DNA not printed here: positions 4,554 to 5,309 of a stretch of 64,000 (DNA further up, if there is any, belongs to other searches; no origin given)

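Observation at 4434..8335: Diverged ~0.7-kb segmental duplication (enoyl-CoA hydratase 5' part plus tsaE) flanking a 2.4-kb insert, giving two tsaE paralogues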

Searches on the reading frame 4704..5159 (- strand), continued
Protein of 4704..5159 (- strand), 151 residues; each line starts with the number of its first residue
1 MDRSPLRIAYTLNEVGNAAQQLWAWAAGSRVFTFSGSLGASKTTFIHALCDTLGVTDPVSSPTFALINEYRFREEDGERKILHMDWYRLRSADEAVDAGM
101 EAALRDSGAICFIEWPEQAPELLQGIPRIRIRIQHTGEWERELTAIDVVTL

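Call 22: find_related_loci(query=A2, collection=genome_contigs, flank=10000)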
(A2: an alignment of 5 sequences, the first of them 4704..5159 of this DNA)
Query A2 (151 aa) in genome_contigs; peptide patterns used: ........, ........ (x = any residue, [..] = any of these).
598 stretches matched a pattern (row limit reached: there are more); 581 encode a relative of the query (tblastn E <= 1e-3); the best 80 are kept; 80 distinct loci.
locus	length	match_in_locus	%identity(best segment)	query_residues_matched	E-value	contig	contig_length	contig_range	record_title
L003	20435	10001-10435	54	1-146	2e-49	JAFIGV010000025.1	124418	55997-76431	MAG: Flavipsychrobacter sp. isolate HJP_bin8 k141_187100, whole genome shotgun sequence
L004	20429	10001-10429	56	1-144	3e-49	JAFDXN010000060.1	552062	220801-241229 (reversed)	MAG: Bacteroidetes bacterium isolate SZAS-26 CK_MAG-111__60__length-552062, whole genome shotgun sequence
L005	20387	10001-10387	58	5-133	3e-46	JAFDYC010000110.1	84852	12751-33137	MAG: Bacteroidetes bacterium isolate SZAS-40 LIN-621__110__length-84852, whole genome shotgun sequence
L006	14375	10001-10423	53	4-145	3e-46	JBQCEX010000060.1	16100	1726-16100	MAG: Flavipsychrobacter sp. isolate bin160 k141_4719324, whole genome shotgun sequence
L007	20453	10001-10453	55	1-148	4e-46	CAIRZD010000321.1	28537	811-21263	MAG: uncultured Bacteroidetes bacterium isolate AM_bin-2607 genome assembly, contig: bin-2607:321/508, whole genome shot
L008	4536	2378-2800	54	4-145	9e-46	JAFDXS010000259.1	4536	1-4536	MAG: Bacteroidetes bacterium isolate SZAS-30 LIN-660__259__length-4536, whole genome shotgun sequence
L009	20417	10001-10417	54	6-145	1e-45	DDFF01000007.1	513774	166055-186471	MAG TPA_asm: Bacteroidetes bacterium UBA1935 UBA1935_contig_653, whole genome shotgun sequence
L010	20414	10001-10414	54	6-144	9e-45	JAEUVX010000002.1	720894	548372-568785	MAG: Flavipsychrobacter sp. isolate new MAG-392 k141_3679616, whole genome shotgun sequence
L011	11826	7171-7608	48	4-143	2e-44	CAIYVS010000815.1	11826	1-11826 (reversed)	MAG: uncultured Bacteroidetes bacterium isolate T7_bin-146 genome assembly, contig: bin-146:815/847, whole genome shotgu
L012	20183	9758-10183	52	5-144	1e-44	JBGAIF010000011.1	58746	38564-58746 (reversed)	MAG: Flavipsychrobacter sp. isolate MAG_MBR_H125.71 MBRH125-71_opera_contig_1735, whole genome shotgun sequence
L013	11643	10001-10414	53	6-144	4e-44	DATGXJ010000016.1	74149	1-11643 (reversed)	MAG TPA_asm: Flavipsychrobacter sp. isolate SMAG_U10606 k141_179418, whole genome shotgun sequence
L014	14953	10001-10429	52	1-143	4e-44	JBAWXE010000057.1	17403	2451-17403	MAG: Bacteroidota bacterium isolate ELA055 MAG055_57, whole genome shotgun sequence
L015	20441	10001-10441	51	1-144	3e-44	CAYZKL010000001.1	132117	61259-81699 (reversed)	MAG TPA_asm: uncultured Flavipsychrobacter sp. isolate SRP285395_co2_162 genome assembly, contig: NODE_135_length_132117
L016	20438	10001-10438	52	1-144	1e-43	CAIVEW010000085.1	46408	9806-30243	MAG: uncultured Bacteroidetes bacterium isolate AM2_bin-0368 genome assembly, contig: bin-0368:085/113, whole genome sho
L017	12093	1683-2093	53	6-143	1e-43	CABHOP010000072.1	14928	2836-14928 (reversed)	MAG: uncultured Bacteroides sp. isolate Bacteroidetes_sp_nbed4b82 genome assembly, contig: NODE_9371_length_14928_cov_4.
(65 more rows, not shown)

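Call 25: find_encoding_contigs(protein=P0023, flank=10000, max_places=3)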
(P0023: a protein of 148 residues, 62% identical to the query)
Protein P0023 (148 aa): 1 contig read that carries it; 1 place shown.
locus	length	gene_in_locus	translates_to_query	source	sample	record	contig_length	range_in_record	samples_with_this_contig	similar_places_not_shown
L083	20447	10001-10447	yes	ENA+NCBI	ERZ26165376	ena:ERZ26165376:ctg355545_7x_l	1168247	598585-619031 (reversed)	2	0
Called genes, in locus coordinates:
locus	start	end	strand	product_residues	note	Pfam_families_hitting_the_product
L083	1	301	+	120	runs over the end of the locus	PF13443:HTH_26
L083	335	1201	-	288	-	PF00561:Abhydrolase_1, PF12146:Hydrolase_4, PF12697:Abhydrolase_6, PF12146:Hydrolase_4 (weak)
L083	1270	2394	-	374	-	PF04055:Radical_SAM, PF19288:CofH_C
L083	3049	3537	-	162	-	PF18962:Por_Secre_tail (weak)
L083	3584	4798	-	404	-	PF07394:DUF1501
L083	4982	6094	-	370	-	PF08811:DUF1800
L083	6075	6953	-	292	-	PF08811:DUF1800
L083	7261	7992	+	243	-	PF13568:OMP_b-brl_2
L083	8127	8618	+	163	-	PF13648:Lipocalin_4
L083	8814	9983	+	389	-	PF04389:Peptidase_M28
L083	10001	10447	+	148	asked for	PF02367:TsaE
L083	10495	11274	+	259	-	PF00378:ECH_1, PF16113:ECH_2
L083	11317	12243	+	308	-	PF00294:PfkB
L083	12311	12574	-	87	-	-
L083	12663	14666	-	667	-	-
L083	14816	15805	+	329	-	PF01118:Semialdhyde_dh, PF02774:Semialdhyde_dhC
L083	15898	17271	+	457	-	PF14064:HmuY, PF18962:Por_Secre_tail (weak)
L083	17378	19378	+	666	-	PF07715:Plug, PF00593:TonB_dep_Rec_b-barrel, PF14905:OMP_b-brl_3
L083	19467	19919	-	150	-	PF02502:LacAB_rpiB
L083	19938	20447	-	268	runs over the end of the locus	PF00902:TatC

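Call 26: find_encoding_contigs(protein=P0017, flank=10000, max_places=3)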
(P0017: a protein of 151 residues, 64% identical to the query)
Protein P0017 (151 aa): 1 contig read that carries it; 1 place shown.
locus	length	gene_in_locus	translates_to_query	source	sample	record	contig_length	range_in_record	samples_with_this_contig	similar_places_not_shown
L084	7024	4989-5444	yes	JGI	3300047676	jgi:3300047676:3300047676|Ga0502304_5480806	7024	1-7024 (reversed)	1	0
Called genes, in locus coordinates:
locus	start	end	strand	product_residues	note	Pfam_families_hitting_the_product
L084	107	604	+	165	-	-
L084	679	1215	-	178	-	PF22769:DCD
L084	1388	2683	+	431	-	-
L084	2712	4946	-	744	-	PF13583:Reprolysin_4, PF13688:Reprolysin_5, PF13574:Reprolysin_2, PF13582:Reprolysin_3, PF18962:Por_Secre_tail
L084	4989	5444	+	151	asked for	PF02367:TsaE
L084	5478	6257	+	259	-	PF00378:ECH_1, PF16113:ECH_2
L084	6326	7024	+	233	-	?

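Call 41: find_encoding_contigs(protein=P0005, flank=5000, max_places=3)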
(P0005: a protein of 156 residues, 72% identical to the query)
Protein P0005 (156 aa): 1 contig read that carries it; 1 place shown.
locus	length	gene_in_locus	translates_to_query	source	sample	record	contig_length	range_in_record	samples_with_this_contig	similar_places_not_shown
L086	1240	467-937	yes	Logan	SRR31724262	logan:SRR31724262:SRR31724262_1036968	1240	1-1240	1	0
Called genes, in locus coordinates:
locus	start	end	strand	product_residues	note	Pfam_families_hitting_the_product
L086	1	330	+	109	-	?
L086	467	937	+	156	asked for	PF02367:TsaE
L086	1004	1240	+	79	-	?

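Call 55: search_solved_structures(query=window:4704-5159:-, max_evalue=0.00001, show_alignments=1)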
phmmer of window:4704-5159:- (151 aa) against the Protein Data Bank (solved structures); distinct sequences matched with E-value up to 0.00001: 7.
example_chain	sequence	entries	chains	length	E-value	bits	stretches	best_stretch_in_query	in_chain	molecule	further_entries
9zw5_A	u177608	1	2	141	2.4e-27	99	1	12-144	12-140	tRNA threonylcarbamoyladenosine biosynthesis protein TsaE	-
5np9_A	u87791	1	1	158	3.8e-18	69.1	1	19-145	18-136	tRNA threonylcarbamoyladenosine biosynthesis protein TsaE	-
5mvr_A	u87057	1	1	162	4e-18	69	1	19-145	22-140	tRNA threonylcarbamoyladenosine biosynthesis protein TsaE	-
6n9a_E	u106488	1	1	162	2.8e-11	46.8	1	21-120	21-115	tRNA threonylcarbamoyladenosine biosynthesis protein TsaE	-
6nak_D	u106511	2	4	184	4e-11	46.3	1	22-120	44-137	TsaE | ATPase YjeE, predicted to have essential role in cell wall biosynthesis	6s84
1htw_A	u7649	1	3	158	1.3e-09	41.4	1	33-124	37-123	HI0065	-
1fl9_A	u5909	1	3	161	1.4e-09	41.3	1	33-124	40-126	HYPOTHETICAL PROTEIN HI0065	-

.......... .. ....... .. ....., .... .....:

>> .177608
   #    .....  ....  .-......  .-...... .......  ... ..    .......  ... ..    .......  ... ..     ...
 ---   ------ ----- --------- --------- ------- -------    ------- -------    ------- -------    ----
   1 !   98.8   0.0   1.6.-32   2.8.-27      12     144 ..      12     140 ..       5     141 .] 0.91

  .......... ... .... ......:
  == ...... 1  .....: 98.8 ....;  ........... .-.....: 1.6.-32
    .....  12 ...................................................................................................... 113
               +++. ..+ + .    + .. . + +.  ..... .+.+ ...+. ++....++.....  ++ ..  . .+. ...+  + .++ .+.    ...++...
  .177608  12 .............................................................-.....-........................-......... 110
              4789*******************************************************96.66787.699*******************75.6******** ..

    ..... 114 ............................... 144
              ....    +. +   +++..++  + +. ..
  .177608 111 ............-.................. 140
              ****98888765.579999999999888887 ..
